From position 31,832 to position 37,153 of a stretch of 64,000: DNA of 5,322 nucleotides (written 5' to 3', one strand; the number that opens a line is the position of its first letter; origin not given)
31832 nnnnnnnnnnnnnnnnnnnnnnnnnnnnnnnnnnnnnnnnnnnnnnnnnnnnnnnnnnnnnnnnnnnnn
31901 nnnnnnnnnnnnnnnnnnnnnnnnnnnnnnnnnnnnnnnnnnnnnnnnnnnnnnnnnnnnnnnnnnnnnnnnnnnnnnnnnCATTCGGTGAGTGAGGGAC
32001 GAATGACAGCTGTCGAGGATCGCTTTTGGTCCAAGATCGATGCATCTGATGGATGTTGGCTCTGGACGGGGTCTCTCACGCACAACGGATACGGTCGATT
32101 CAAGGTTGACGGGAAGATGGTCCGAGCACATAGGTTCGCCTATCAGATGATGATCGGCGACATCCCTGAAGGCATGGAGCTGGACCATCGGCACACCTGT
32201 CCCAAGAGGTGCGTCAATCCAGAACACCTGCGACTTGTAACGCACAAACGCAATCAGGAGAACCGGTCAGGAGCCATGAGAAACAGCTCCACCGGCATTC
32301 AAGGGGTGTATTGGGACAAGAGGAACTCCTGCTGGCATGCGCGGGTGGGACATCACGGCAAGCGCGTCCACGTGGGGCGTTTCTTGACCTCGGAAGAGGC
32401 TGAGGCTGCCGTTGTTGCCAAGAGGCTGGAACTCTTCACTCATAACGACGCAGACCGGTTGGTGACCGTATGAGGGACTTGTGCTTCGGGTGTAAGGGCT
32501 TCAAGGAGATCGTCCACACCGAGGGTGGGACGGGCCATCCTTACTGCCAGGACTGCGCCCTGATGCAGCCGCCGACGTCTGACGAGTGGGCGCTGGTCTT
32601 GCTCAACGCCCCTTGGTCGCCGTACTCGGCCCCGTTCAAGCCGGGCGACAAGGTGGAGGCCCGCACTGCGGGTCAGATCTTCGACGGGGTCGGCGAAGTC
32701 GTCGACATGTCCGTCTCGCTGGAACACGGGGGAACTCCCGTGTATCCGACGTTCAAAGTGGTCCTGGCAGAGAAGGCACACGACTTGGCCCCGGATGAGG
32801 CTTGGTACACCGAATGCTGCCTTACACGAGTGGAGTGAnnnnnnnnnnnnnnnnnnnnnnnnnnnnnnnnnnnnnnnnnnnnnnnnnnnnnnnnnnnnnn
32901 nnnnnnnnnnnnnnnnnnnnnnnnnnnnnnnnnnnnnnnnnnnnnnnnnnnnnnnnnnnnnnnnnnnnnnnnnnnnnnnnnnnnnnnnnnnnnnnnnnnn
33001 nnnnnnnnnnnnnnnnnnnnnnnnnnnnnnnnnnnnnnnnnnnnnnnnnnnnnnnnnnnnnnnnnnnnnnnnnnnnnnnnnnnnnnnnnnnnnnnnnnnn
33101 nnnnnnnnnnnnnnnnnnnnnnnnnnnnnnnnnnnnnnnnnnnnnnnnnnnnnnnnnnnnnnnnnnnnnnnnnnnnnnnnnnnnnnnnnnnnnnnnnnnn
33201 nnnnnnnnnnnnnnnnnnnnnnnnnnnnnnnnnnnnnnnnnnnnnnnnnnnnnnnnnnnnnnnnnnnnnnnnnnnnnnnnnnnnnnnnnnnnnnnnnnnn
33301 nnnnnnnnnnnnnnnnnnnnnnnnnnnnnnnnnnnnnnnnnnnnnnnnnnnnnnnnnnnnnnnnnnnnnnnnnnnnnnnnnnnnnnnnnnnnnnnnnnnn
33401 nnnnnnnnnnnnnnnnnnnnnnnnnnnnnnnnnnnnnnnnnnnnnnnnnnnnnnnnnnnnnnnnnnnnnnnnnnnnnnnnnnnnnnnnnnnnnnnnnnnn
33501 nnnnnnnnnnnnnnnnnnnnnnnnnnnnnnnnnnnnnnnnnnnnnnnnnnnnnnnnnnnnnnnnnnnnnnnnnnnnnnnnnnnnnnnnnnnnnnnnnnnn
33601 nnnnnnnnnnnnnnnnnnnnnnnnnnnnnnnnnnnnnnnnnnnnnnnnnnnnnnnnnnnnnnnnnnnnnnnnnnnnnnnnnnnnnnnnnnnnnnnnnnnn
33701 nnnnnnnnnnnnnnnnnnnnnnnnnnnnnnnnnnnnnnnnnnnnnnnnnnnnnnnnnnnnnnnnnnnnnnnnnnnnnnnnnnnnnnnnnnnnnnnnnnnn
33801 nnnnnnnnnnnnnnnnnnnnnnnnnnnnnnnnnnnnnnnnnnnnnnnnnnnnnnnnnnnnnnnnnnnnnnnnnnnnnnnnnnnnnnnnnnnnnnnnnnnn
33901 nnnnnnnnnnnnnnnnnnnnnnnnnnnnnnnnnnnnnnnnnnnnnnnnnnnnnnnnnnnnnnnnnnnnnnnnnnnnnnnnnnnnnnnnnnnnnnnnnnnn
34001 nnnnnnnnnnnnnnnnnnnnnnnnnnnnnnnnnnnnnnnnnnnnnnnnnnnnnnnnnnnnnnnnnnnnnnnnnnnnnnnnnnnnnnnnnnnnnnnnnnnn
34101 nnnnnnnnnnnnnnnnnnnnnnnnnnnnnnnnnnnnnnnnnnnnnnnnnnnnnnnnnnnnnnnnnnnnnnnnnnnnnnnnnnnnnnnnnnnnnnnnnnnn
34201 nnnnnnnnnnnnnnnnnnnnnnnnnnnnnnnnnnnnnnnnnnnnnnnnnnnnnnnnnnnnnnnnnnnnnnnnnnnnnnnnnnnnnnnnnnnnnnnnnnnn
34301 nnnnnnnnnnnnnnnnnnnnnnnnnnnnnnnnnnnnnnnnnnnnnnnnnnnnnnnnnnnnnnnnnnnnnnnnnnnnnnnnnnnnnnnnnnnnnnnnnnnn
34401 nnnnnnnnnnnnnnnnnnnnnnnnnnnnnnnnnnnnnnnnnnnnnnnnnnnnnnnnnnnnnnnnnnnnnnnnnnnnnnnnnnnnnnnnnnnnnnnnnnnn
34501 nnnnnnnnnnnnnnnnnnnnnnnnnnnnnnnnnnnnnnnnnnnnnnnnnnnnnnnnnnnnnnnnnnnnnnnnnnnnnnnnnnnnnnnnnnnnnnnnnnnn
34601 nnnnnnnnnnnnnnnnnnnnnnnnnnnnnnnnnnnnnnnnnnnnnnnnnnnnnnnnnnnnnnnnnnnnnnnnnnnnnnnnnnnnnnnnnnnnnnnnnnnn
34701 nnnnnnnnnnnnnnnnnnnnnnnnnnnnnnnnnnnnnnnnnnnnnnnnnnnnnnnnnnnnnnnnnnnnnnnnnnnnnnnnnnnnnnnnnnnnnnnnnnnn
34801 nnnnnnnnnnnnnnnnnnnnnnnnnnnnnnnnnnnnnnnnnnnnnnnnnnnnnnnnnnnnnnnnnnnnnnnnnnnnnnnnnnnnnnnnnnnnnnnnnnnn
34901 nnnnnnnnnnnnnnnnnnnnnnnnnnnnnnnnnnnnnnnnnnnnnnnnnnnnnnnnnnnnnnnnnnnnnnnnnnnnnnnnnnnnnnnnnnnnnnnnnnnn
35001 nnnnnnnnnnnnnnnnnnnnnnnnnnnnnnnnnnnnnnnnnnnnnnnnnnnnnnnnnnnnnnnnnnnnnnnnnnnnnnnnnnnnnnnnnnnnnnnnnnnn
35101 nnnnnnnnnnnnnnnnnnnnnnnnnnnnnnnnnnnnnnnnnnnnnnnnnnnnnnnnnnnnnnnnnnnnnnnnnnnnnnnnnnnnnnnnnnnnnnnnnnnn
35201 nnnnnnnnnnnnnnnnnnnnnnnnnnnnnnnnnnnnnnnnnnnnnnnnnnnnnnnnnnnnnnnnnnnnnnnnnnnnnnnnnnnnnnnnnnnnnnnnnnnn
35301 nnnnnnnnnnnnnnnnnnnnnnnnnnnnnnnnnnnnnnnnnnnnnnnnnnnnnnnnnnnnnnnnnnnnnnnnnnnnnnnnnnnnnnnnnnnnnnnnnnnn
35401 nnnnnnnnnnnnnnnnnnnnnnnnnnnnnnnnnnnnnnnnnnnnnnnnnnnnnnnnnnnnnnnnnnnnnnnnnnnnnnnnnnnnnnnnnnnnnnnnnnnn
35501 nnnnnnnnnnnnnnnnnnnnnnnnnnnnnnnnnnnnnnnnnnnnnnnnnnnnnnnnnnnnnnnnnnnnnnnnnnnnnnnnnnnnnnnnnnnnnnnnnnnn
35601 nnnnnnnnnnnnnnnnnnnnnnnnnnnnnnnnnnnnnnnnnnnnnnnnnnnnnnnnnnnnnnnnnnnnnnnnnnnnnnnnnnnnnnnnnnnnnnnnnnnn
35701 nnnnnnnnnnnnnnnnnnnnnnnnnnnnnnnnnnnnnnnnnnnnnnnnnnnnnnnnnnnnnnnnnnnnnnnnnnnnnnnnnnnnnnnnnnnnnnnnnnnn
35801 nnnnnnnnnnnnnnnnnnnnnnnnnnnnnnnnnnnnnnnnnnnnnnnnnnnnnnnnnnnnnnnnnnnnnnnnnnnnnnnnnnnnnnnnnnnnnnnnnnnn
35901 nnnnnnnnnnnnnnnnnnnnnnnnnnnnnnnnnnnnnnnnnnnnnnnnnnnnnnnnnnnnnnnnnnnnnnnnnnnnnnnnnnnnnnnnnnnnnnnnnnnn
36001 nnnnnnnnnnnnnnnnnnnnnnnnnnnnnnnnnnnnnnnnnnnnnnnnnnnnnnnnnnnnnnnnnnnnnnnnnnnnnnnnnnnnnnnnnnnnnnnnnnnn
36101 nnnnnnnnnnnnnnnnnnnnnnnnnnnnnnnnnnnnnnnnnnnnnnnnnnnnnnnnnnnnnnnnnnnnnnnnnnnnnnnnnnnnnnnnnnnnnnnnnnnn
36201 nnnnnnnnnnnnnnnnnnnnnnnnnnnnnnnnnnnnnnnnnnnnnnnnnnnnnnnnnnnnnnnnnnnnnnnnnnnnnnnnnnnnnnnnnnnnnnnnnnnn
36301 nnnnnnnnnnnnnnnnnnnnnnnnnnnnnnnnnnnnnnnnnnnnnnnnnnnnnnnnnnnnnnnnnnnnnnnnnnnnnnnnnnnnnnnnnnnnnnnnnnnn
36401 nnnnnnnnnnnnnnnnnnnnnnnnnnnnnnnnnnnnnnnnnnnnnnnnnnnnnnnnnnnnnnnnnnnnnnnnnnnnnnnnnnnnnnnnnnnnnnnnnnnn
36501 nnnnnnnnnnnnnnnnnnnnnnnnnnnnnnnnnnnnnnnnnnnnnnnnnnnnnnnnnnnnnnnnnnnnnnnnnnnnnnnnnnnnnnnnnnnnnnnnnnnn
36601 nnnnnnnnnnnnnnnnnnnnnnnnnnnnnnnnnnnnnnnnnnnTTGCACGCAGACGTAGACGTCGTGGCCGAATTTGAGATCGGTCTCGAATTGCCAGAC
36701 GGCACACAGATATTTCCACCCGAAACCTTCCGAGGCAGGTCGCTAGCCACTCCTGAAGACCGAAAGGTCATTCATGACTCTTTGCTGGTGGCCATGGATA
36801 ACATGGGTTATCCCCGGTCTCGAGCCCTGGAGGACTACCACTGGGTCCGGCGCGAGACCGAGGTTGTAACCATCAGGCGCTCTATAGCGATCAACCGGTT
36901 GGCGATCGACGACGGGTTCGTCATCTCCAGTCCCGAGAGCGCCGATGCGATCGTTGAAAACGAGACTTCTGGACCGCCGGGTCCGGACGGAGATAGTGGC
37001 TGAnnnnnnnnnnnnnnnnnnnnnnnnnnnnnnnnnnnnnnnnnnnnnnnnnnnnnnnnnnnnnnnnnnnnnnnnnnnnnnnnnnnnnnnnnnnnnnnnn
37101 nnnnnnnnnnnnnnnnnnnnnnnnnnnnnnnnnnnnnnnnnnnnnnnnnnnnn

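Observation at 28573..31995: Giant 1140-aa acidic low-complexity protein with (SD)n tract and SWIM zinc finger at the head of the late region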

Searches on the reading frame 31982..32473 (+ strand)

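Call 4: search_protein_families(library=pfam, proteins=[window:31982-32473:+], max_evalue=0.1)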
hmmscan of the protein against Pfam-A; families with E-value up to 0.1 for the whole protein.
window:31982-32473:+ (163 aa): 4 families
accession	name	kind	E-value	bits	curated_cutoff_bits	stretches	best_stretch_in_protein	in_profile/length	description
PF13392.12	HNH_3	-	1.8e-11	43.9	24.8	1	48-92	2-45/46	HNH endonuclease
PF00847.26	AP2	-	2.4e-06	28.2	33.3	1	104-143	1-43/54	AP2 domain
PF10003.15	DUF2244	-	0.031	14.4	27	1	78-141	68-128/138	Integral membrane protein (DUF2244)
PF21644.2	ORF158L-like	-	0.093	13.2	27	0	23-59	25-62/131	Histone H3 binding protein ORF158L-like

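Call 5: search_protein_families(library=phrogs, proteins=[window:31982-32473:+], max_evalue=0.01)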
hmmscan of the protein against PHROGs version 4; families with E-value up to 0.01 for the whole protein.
window:31982-32473:+ (163 aa): 16 families
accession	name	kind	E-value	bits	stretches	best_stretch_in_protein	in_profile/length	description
phrog_3593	-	DNA, RNA and nucleotide metabolism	1.3e-70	238.3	1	7-161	51-206/210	HNH endonuclease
phrog_99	-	DNA, RNA and nucleotide metabolism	4.3e-38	133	1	30-154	143-262/383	HNH endonuclease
phrog_826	-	DNA, RNA and nucleotide metabolism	2.5e-33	116.9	1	8-97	67-160/281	HNH endonuclease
phrog_1872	-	DNA, RNA and nucleotide metabolism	8.3e-28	98.4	1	5-101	13-115/166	endonuclease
phrog_4578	-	DNA, RNA and nucleotide metabolism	2.5e-21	76.9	1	43-157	8-120/130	HNH endonuclease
phrog_6254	-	DNA, RNA and nucleotide metabolism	6.8e-21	76.2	1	19-108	8-99/154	HNH endonuclease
phrog_4842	-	DNA, RNA and nucleotide metabolism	6e-16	59.6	1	12-88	64-140/154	HNH endonuclease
phrog_374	-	DNA, RNA and nucleotide metabolism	1.3e-13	51.7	1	57-155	316-410/617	HNH endonuclease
phrog_59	-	DNA, RNA and nucleotide metabolism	2.7e-12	47.8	1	23-96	156-236/423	HNH endonuclease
phrog_35306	-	unknown function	8.1e-10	39.9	1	82-147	4-72/90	-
phrog_13470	-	DNA, RNA and nucleotide metabolism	1.4e-07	32.8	1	87-146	78-137/152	HNH endonuclease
phrog_1492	-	DNA, RNA and nucleotide metabolism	3.1e-07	30.9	1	20-95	76-159/414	HNH endonuclease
phrog_10495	-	DNA, RNA and nucleotide metabolism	1.3e-06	29.5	1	42-96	3-56/63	HNH endonuclease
phrog_953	-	DNA, RNA and nucleotide metabolism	1.3e-06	29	1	100-150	310-360/420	HNH endonuclease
phrog_24751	-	DNA, RNA and nucleotide metabolism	1.7e-06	29.2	1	102-148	7-53/65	HNH endonuclease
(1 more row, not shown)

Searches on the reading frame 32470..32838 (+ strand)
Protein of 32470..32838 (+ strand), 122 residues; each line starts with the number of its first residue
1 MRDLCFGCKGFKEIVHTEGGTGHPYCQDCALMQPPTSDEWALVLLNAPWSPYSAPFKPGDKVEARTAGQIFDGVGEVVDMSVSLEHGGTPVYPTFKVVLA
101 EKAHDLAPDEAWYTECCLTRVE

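Call 4: search_protein_families(library=pfam, proteins=[window:32470-32838:+], max_evalue=0.1)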
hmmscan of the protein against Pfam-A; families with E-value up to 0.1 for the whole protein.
window:32470-32838:+ (122 aa): 1 family
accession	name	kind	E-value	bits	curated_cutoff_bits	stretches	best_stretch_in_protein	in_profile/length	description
PF23897.1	DUF7245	-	4.5e-43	146.5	27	1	3-122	4-118/119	Family of unknown function (DUF7245)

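Call 5: search_protein_families(library=phrogs, proteins=[window:32470-32838:+], max_evalue=0.01)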
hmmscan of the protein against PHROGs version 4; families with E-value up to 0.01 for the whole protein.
window:32470-32838:+ (122 aa): 1 family
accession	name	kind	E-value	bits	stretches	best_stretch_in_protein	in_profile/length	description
phrog_2858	-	unknown function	3e-73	244.8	1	1-122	1-122/122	-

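Call 83: search_protein_families(library=ncbifam, proteins=[window:32470-32838:+], max_evalue=1)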
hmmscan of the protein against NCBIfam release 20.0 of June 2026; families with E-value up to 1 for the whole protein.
window:32470-32838:+ (122 aa): 0 families

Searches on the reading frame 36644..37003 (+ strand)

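Call 25: search_protein_families(library=phrogs, proteins=[window:36644-37003:+], max_evalue=0.001)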
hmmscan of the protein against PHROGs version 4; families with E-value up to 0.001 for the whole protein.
window:36644-37003:+ (119 aa): 1 family
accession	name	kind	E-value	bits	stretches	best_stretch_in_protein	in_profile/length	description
phrog_2958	-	unknown function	3e-66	222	1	1-119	1-119/119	-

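Call 60: search_protein_families(library=pfam, proteins=[window:36644-37003:+], max_evalue=0.1)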
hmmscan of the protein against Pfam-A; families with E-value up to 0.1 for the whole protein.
window:36644-37003:+ (119 aa): 1 family
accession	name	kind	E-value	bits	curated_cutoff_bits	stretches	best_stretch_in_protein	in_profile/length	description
PF24000.1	DUF7316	-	1.7e-27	96.3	27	1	1-78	1-78/78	Family of unknown function (DUF7316)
